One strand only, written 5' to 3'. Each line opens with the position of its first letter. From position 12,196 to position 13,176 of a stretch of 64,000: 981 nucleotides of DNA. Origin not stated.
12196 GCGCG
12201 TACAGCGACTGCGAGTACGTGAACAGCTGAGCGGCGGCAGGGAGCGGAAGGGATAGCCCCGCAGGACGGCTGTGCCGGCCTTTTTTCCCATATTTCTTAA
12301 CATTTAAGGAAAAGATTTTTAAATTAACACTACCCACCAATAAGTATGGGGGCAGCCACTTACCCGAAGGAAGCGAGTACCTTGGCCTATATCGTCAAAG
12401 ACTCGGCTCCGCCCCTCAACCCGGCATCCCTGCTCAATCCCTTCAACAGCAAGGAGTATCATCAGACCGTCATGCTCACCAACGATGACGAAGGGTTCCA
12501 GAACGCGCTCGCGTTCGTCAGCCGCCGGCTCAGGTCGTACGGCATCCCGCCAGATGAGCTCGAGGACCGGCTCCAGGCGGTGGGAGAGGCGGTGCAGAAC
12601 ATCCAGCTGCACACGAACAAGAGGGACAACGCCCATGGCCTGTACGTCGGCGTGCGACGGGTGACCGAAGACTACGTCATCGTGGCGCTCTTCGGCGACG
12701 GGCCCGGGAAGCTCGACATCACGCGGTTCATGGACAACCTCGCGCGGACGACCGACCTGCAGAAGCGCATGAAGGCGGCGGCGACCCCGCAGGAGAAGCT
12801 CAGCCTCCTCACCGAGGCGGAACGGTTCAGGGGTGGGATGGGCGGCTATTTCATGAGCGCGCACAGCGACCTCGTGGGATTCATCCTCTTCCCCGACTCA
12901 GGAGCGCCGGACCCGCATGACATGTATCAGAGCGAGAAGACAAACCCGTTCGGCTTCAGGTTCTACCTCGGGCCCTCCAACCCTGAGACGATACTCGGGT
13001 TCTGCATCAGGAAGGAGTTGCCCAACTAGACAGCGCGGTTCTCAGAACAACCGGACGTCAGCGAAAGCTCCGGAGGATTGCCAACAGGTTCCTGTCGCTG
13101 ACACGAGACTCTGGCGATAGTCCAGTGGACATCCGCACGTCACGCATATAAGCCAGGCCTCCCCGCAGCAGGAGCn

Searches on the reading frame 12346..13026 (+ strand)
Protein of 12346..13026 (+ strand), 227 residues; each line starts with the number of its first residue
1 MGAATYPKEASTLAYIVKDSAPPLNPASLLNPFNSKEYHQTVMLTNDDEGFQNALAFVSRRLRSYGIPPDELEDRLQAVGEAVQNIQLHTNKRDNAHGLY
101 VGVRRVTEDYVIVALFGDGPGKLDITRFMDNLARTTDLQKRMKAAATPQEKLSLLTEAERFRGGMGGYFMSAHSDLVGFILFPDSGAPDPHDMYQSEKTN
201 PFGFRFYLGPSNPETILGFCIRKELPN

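Call 4: search_protein_families(library=pfam, proteins=[window:12346-13026:+], max_evalue=1)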
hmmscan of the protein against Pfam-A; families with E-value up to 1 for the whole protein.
window:12346-13026:+ (227 aa): 4 families
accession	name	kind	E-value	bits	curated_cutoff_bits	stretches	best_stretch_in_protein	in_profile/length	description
PF13581.12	HATPase_c_2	-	1.5e-05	25.4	27.4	1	48-177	5-112/127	Histidine kinase-like ATPase domain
PF07862.16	Nif11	-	0.049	14.4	23.8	1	124-157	5-38/48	Nif11 domain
PF10722.14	YbjN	-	0.11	13.1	22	1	25-84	64-118/126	Putative bacterial sensory transduction regulator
PF08511.16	COQ9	-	0.19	11.8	20.5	1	41-63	44-66/72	COQ9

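Call 5: search_protein_families(library=ncbifam, proteins=[window:12346-13026:+], max_evalue=1)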
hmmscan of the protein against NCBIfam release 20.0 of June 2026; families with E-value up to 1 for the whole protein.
window:12346-13026:+ (227 aa): 4 families
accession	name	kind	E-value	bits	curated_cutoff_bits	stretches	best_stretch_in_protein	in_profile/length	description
TIGR01925.2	spIIAB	equivalog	0.0022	17.9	135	1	69-140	32-102/137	anti-sigma F factor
NF003144.0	PRK04069.1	equivalog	0.047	13.1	145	1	66-119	34-86/161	anti-sigma B factor RsbW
NF041045.1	RsbA_anti_sig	subfamily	0.065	12.5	210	1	34-91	177-231/303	anti-sigma factor RsbA family regulatory protein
NF045560.1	aroma_sacti_dom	domain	0.89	9.8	30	0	61-79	5-23/52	aroma-sacti cluster domain-containing protein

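Call 30: search_protein_families(library=padloc, proteins=[window:12346-13026:+], max_evalue=1)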
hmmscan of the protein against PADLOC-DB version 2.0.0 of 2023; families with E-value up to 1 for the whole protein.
window:12346-13026:+ (227 aa): 0 families

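Call 31: search_protein_families(library=phrogs, proteins=[window:12346-13026:+], max_evalue=1)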
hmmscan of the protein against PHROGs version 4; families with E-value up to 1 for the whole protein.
window:12346-13026:+ (227 aa): 1 family
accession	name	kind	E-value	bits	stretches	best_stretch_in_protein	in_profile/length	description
phrog_5924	-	unknown function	0.34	11.9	1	57-82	13-38/74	-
